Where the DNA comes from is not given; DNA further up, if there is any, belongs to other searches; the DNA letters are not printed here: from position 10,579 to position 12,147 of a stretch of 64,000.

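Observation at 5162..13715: Nine-gene, translationally coupled operon joining tryptophan 2,3-dioxygenase to an amn/nba-type aminophenol meta-cleavage module: candidate undescribed archaeal aromatic-amine/tryptophan catabolic pathway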

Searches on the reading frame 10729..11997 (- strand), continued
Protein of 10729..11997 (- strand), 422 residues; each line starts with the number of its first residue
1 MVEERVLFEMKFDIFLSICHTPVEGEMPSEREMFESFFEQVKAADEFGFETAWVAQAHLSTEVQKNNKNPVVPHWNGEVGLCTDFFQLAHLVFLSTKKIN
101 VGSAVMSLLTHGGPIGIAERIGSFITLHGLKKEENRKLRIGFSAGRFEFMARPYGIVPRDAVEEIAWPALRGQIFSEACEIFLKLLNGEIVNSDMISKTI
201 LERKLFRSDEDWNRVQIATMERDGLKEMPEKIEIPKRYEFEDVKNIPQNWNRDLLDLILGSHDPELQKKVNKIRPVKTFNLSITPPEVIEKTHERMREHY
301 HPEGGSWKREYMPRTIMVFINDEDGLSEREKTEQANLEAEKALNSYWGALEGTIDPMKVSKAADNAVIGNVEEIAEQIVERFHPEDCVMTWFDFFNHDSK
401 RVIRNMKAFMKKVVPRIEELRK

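Call 34: find_related_loci(query=A1, collection=genome_contigs, flank=10000)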
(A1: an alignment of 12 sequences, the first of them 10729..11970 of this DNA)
Query A1 (413 aa) in genome_contigs; peptide patterns used: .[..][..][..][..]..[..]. (x = any residue, [..] = any of these).
600 stretches matched a pattern (row limit reached: there are more); 589 encode a relative of the query (tblastn E <= 1e-3); the best 80 are kept; 80 distinct loci.
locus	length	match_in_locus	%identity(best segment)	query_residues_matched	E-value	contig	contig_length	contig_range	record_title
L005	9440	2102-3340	76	1-413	0e+0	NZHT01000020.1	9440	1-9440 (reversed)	MAG: Flammeovirgaceae bacterium isolate MED636 MHASMcontig_225083, whole genome shotgun sequence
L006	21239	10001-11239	76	1-413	0e+0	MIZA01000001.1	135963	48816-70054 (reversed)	MAG: Marine Group III euryarchaeote CG-Epi1 CG-Epi1-C1, whole genome shotgun sequence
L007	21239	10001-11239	76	1-413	0e+0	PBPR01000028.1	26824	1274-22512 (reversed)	MAG: Methanobacteriota archaeon isolate RS352 16264, whole genome shotgun sequence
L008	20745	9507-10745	75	1-413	0e+0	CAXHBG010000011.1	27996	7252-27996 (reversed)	MAG TPA_asm: uncultured Thermoplasmata archaeon isolate SRR12480310_binner13_Refined_4 genome assembly, contig: ERZ48744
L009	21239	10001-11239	75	1-413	0e+0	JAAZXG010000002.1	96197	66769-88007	MAG: Methanobacteriota archaeon isolate bin11p NODE_2_length_96197_cov_17.555553, whole genome shotgun sequence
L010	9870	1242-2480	75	1-413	0e+0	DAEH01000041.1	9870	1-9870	MAG TPA_asm: Euryarchaeota archaeon UBA169 UBA169_contig_3243, whole genome shotgun sequence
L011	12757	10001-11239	75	1-413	0e+0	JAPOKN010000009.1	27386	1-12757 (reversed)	MAG: Methanobacteriota archaeon isolate bin91 k141_496364_length_27386_cov_27.3985, whole genome shotgun sequence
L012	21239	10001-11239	75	1-413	0e+0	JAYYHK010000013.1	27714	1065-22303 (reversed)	MAG: Thermoplasmatota archaeon isolate DS_MAG13 DS_MAG13_0013, whole genome shotgun sequence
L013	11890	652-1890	74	1-413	0e+0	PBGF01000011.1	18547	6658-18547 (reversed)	MAG: Methanobacteriota archaeon isolate SP307 16048, whole genome shotgun sequence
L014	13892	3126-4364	74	1-413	0e+0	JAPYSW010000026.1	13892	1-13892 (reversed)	MAG: Candidatus Poseidoniia archaeon isolate PW5.metabat2.146 PW5_4610_length_13892_cov_30.287635, whole genome shotgun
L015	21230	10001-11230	64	1-409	0e+0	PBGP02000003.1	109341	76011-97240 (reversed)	MAG: Methanobacteriota archaeon isolate SP3059 94182, whole genome shotgun sequence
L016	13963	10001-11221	65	1-406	0e+0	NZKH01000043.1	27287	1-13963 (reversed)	MAG: Methanobacteriota archaeon isolate IN961 MHASMcontig_88922, whole genome shotgun sequence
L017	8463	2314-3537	63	1-408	0e+0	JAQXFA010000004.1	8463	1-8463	MAG: Candidatus Thalassarchaeaceae archaeon isolate cluster2-bin.16 k141_1036020, whole genome shotgun sequence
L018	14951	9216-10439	63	1-408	0e+0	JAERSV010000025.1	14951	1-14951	MAG: Methanobacteriota archaeon isolate BH15 c_000000002312, whole genome shotgun sequence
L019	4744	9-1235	63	1-409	0e+0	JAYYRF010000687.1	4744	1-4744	MAG: Myxococcota bacterium isolate DS_MAG67 DS_MAG67_0687, whole genome shotgun sequence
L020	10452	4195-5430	62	1-412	1e-180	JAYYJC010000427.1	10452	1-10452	MAG: Myxococcota bacterium isolate DS_MAG17 DS_MAG17_0427, whole genome shotgun sequence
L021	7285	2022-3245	63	1-408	0e+0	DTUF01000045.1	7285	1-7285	MAG TPA_asm: Candidatus Poseidoniales archaeon isolate UWMA-0098 NODE_6035_length_7285_cov_11.929599, whole genome shotg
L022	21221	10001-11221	65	1-406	2e-180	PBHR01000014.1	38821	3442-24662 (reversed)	MAG: Methanobacteriota archaeon isolate SP3024 66310, whole genome shotgun sequence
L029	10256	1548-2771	62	1-408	5e-177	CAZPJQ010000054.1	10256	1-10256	MAG TPA_asm: uncultured Candidatus Poseidoniales archaeon isolate SRP092902_co1_78 genome assembly, contig: NODE_11398_l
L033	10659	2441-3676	60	1-412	2e-172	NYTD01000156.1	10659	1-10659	MAG: Deltaproteobacteria bacterium isolate CPC76 MHASMcontig_321616, whole genome shotgun sequence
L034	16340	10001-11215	60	1-411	4e-172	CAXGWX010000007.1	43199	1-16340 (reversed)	MAG TPA_asm: uncultured Bdellovibrionales bacterium isolate ERR594338_concoct_189 genome assembly, contig: ERZ11848501.1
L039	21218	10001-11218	59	1-406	1e-170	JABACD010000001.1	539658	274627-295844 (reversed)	MAG: Planctomycetota bacterium isolate bin99p NODE_1_length_539658_cov_7.860838, whole genome shotgun sequence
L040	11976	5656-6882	61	1-409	5e-170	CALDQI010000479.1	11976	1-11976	MAG TPA_asm: uncultured proteobacterium isolate ERR599052_bin.172_CONCOCT_v1.1_MAG genome assembly, contig: ERZ840881.11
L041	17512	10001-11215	61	1-411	8e-170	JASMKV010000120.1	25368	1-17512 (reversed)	MAG: Myxococcota bacterium isolate Arabian9_MAG_24 c_000000448293, whole genome shotgun sequence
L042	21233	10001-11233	58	1-411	6e-170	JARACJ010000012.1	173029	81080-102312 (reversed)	Proteobacteria bacterium DTSAM18 NODE_12_length_173029_cov_43.531289, whole genome shotgun sequence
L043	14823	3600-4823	61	1-408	1e-169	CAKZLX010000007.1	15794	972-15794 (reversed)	MAG TPA_asm: uncultured proteobacterium isolate ERR2094175_bin.21_CONCOCT_v1.1_MAG genome assembly, contig: ERZ650154.24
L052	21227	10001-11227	59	1-409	5e-168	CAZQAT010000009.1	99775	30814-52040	MAG TPA_asm: uncultured Planctomycetaceae bacterium isolate binchicken_co97_304 genome assembly, contig: NODE_608_length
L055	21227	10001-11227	59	1-408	3e-167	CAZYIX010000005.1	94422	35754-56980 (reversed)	MAG TPA_asm: uncultured Candidatus Poseidoniales archaeon isolate SRP092902_co1_92 genome assembly, contig: NODE_144_len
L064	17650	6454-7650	60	1-408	3e-166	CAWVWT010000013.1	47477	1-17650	MAG TPA_asm: uncultured Candidatus Poseidoniales archaeon isolate ERR3589563_binner12_51 genome assembly, contig: ERZ746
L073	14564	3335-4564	59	1-411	5e-165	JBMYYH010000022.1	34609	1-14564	MAG: Planctomycetota bacterium isolate ME_XS_2208_bin_45 ME_XS_2208_bin_45_21, whole genome shotgun sequence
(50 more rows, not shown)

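Call 41: search_protein_families(library=pfam, proteins=[L073:9395-10024:+, L022:16788-18464:+, L007:13783-14751:+, L064:5614-6453:+, L029:6894-8339:+, L055:6071-7486:+, L055:16416-16943:-, L021:6037-7281:+], max_evalue=0.001)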
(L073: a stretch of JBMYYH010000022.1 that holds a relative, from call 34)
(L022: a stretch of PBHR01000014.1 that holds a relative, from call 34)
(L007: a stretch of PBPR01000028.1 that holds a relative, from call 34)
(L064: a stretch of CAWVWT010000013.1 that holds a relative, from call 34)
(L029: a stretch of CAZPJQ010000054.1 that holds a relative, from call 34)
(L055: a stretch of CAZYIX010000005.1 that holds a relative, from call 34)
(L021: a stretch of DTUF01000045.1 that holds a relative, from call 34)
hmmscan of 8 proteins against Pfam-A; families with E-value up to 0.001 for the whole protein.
L073:9395-10024:+ (209 aa): 1 family
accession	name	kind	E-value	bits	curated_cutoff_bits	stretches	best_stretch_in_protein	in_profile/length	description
PF04199.19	Cyclase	-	2e-16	60.9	23.1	1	2-146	1-141/142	Putative cyclase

L022:16788-18464:+ (558 aa): 7 families
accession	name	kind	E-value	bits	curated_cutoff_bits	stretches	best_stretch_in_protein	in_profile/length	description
PF00324.27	AA_permease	-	8e-39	134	24.6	1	34-437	3-420/470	Amino acid permease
PF13520.12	AA_permease_2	-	1.5e-36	126.7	27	1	28-435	1-403/427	Amino acid permease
PF00036.39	EF-hand_1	-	5.6e-10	38.5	25.4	0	526-548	2-24/29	EF hand domain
PF13499.12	EF-hand_7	-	5.8e-10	39.8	30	1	486-549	2-65/67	EF-hand domain pair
PF13405.12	EF-hand_6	-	1.2e-08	34.3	25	0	487-515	1-29/30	EF-hand domain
PF13202.12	EF-hand_5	-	3.1e-08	33.1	25.9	1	529-546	4-21/25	EF hand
PF13906.12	AA_permease_C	-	4.1e-05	24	27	1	413-462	1-50/51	C-terminus of AA_permease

L007:13783-14751:+ (322 aa): 4 families
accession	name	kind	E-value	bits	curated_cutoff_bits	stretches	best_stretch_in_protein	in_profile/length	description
PF00561.26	Abhydrolase_1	-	2.8e-11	44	25.8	1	62-302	1-243/245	alpha/beta hydrolase fold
PF12146.15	Hydrolase_4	-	7.1e-11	42.3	27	1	63-275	6-209/239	Serine aminopeptidase, S33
PF12697.13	Abhydrolase_6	-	1.7e-07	32.6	26.3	1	65-303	2-210/217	Alpha/beta hydrolase family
PF01083.28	Cutinase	-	0.00014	22.3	25.9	1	94-173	42-118/173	Cutinase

L064:5614-6453:+ (279 aa): 6 families
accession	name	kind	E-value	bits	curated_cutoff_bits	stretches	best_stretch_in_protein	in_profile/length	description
PF13424.12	TPR_12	-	2e-19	70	30.1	2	104-175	5-77/77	Tetratricopeptide repeat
PF13181.12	TPR_8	-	6.6e-09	35.7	25.7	0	144-172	2-30/34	Tetratricopeptide repeat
PF07719.23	TPR_2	-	1.5e-08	34.6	27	0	186-213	4-31/34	Tetratricopeptide repeat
PF00515.34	TPR_1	-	2.6e-07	30.6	27.8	0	189-213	7-31/34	Tetratricopeptide repeat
PF17874.7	TPR_MalT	-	2e-06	27.8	45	1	86-238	21-176/336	MalT-like TPR region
PF14559.12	TPR_19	-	0.00011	22.9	25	0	29-76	24-67/68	Tetratricopeptide repeat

L029:6894-8339:+ (481 aa): 1 family
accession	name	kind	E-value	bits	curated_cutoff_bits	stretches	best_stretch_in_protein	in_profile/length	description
PF01569.27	PAP2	-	6.4e-07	29.6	27.2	1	183-270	44-127/130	PAP2 superfamily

L055:6071-7486:+ (471 aa): 3 families
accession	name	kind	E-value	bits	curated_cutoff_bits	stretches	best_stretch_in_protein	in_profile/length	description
PF00152.25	tRNA-synt_2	-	6.7e-78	262.3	25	1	142-465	3-307/308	tRNA synthetases class II (D, K and N)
PF01336.31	tRNA_anti-codon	-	3.6e-09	36.9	27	1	34-118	1-71/75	OB-fold nucleic acid binding domain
PF01409.25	tRNA-synt_2d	-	0.00024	21.1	19.8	0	437-460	213-236/246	tRNA synthetases class II core domain (F)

L055:16416-16943:- (175 aa): 0 families

L021:6037-7281:+ (414 aa): 1 family
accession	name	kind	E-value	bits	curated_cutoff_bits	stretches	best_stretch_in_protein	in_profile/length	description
PF00999.27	Na_H_Exchanger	-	3e-60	204.5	26.2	1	20-402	2-369/375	Sodium/hydrogen exchanger, transmembrane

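Call 43: search_protein_families(library=ncbifam, proteins=[L073:9395-10024:+, L052:16252-16900:+, L039:8074-9171:+], max_evalue=0.001)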
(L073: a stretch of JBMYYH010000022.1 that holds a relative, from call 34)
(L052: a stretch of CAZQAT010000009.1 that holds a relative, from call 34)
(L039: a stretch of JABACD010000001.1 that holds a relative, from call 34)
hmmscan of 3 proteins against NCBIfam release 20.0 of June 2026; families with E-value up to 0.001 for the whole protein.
L073:9395-10024:+ (209 aa): 1 family
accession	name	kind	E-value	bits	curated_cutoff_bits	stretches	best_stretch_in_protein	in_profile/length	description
TIGR03035.1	trp_arylform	equivalog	3.8e-61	206.6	223.05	1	1-201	2-203/206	arylformamidase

L052:16252-16900:+ (216 aa): 1 family
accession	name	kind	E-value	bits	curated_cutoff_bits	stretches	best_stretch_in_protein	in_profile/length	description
TIGR03035.1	trp_arylform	equivalog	1.6e-57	194.8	223.05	1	3-204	1-203/206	arylformamidase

L039:8074-9171:+ (366 aa): 1 family
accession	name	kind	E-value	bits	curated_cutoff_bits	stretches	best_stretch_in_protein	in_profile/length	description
TIGR03036.1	trp_2_3_diox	equivalog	3.8e-52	177.3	390.7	2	6-133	4-122/264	tryptophan 2,3-dioxygenase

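Call 49: predict_structure(alignment_id=A1)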
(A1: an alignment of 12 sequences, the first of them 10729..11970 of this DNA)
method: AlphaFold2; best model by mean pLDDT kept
length: 413 residues; sequences in the alignment: 12
mean_pLDDT: 90.5   pTM: 0.89
mean pLDDT of the five models: 90.5, 88.8, 87.3, 87.1, 86.9
residues with pLDDT >= 90: 284; 70-90: 112; 50-70: 17; < 50: 0
segments of 3 or more residues with pLDDT < 50: none
pLDDT, mean of each block of 10 residues (from residue 1): 92 81 91 97 84 85 84 84 95 91 91 92 91 82 87 94 94 96 95 94 97 95 94 89 93 93 96 84 96 96 94 94 94 83 71 79 97 95 80 95 98 93
secondary structure, 60 per line:
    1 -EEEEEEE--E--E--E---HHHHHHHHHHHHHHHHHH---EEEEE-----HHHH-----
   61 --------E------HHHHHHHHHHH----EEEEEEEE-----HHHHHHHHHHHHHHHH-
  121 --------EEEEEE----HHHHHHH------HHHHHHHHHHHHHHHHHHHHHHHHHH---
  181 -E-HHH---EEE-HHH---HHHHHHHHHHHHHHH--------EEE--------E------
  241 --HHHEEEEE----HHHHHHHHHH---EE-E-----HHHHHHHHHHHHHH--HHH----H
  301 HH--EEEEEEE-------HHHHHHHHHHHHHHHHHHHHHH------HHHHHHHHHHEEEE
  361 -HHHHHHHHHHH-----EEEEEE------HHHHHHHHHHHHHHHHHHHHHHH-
elements in order: E2-8 H21-38 E42-46 H52-55 H76-86 E91-98 H104-119 E129-134 H139-145 H152-177 E190-192 H200-214 E223-225 E246-250 H255-264 H277-290 E305-311 H319-340 H347-356 E357-360 H362-372 E378-383 H390-412

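Call 52: fold_search(model_id=the predicted structure, library=pdb)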
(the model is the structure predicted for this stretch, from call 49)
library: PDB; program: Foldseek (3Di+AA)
matches with E <= 10: 1170; with E <= 0.001: 99
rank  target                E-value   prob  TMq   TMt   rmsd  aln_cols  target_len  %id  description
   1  8cbb_B                2.3e-15  1.00  0.61  0.71   4.9       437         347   19  Structure of homodimeric luciferase from Enhygromyxa salina (released 2024-02-07)
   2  8cbb_C                7.2e-15  1.00  0.61  0.69   5.2       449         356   18  Structure of homodimeric luciferase from Enhygromyxa salina (released 2024-02-07)
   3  8cbb_A                1.2e-14  1.00  0.62  0.73   4.7       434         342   18  Structure of homodimeric luciferase from Enhygromyxa salina (released 2024-02-07)
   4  2i7g_B                2.0e-14  1.00  0.59  0.69   6.6       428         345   14  Crystal Structure of Monooxygenase from Agrobacterium tumefaciens (released 2006-10-03)
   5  2i7g_A                2.4e-14  1.00  0.58  0.67   7.2       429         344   13  Crystal Structure of Monooxygenase from Agrobacterium tumefaciens (released 2006-10-03)
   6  8cbb_D                3.0e-14  1.00  0.61  0.72   4.8       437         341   18  Structure of homodimeric luciferase from Enhygromyxa salina (released 2024-02-07)
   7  1luc_A                7.3e-14  1.00  0.63  0.78   5.2       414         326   16  BACTERIAL LUCIFERASE (released 1996-12-07)
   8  7bip_A                8.7e-14  1.00  0.63  0.77   5.6       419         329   16  Crystal structure of monooxygenase RslO1 from Streptomyces bottropensis (released 2021-01-20)
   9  8k74_B                3.9e-13  1.00  0.59  0.73   7.5       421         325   14  A novel monooxygenase (released 2024-07-31)
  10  1brl_A                5.2e-13  1.00  0.59  0.70   6.4       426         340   15  THREE-DIMENSIONAL STRUCTURE OF BACTERIAL LUCIFERASE FROM VIBRIO HARVEYI AT 2.4 ANGSTROMS RESOLUTION (released 1996-04-01)
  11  1xkj_A                7.9e-13  1.00  0.58  0.72   6.1       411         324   16  BACTERIAL LUCIFERASE BETA2 HOMODIMER (released 1997-07-07)
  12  8k74_A                1.0e-12  1.00  0.59  0.73   7.4       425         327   13  A novel monooxygenase (released 2024-07-31)
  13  3fgc_A                1.1e-12  1.00  0.61  0.71   6.1       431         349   15  Crystal Structure of the Bacterial Luciferase:Flavin Complex Reveals the Basis of Intersubunit Communication (released 2009-05-26)
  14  1brl_B                2.3e-12  1.00  0.57  0.71   6.6       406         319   16  THREE-DIMENSIONAL STRUCTURE OF BACTERIAL LUCIFERASE FROM VIBRIO HARVEYI AT 2.4 ANGSTROMS RESOLUTION (released 1996-04-01)
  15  6ket_B                3.5e-12  1.00  0.57  0.69   8.0       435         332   14  Flavin-utilizing Monooxygenase (OX) Domain of Hybrid Polyketide/Non-Ribosomal Peptide Synthetase (released 2019-09-25)
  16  1luc_B                3.9e-12  1.00  0.59  0.74   5.5       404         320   15  BACTERIAL LUCIFERASE (released 1996-12-07)
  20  4uwm_A                1.0e-11  1.00  0.58  0.65   8.1       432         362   15  Type II Baeyer-Villiger monooxygenase.The oxygenating constituent of 3,6-diketocamphane monooxygenase from CAM plasmid (released 2015-08-26)
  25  4uwm_B                2.8e-11  1.00  0.58  0.65   8.1       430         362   16  Type II Baeyer-Villiger monooxygenase.The oxygenating constituent of 3,6-diketocamphane monooxygenase from CAM plasmid (released 2015-08-26)
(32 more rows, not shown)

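Call 69: search_protein_families(library=pfam, alignment_id=A2, max_evalue=0.00001)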
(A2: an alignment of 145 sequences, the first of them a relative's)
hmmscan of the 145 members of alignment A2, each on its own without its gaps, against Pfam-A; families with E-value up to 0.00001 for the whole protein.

A. member 1, L019:3375-4744:+ (456 aa): 5 families
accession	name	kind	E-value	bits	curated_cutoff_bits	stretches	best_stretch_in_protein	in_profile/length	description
PF13487.12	HD_5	-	1.5e-23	83.9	27.2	1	336-456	11-132/170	HD domain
PF00498.31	FHA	-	7.1e-19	68.4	20.7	1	29-93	2-67/67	FHA domain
PF01966.28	HD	-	1.2e-16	61.5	22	1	340-455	2-108/116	HD domain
PF16697.10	Yop-YscD_cpl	-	2.5e-11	44.1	33.2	1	28-101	19-92/94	Inner membrane component of T3SS, cytoplasmic domain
PF13185.12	GAF_2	-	1e-09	39.1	28.6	1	173-308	2-135/136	GAF domain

B. families by the number of members that match (of 145 scanned): 138 families (the first 25 are shown)
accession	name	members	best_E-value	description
PF13517.12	FG-GAP_3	5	1.1e-20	FG-GAP-like repeat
PF01728.25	FtsJ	4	9.4e-44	FtsJ-like methyltransferase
PF13847.12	Methyltransf_31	4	6.7e-12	Methyltransferase domain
PF13649.12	Methyltransf_25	4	7.2e-10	Methyltransferase domain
PF13478.12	XdhC_C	3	6.4e-35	XdhC Rossmann domain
PF08659.16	KR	3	7.2e-14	KR domain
PF00814.31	TsaD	2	2.2e-86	tRNA N6-adenosine threonylcarbamoyltransferase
PF13561.12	adh_short_C2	2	9.4e-59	Enoyl-(Acyl carrier protein) reductase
PF00398.26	RrnaAD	2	1.1e-55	Ribosomal RNA adenine dimethylase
PF01839.29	FG-GAP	2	8.1e-53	FG-GAP repeat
PF04337.18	DUF480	2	9.7e-50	Protein of unknown function, DUF480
PF02464.23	CinA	2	2.7e-47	Competence-damaged protein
PF12974.12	Phosphonate-bd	2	8.7e-46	ABC transporter, phosphonate, periplasmic substrate-binding protein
PF00329.25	Complex1_30kDa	2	1.2e-45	Respiratory-chain NADH dehydrogenase, 30 Kd subunit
PF00106.31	adh_short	2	1.6e-35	short chain dehydrogenase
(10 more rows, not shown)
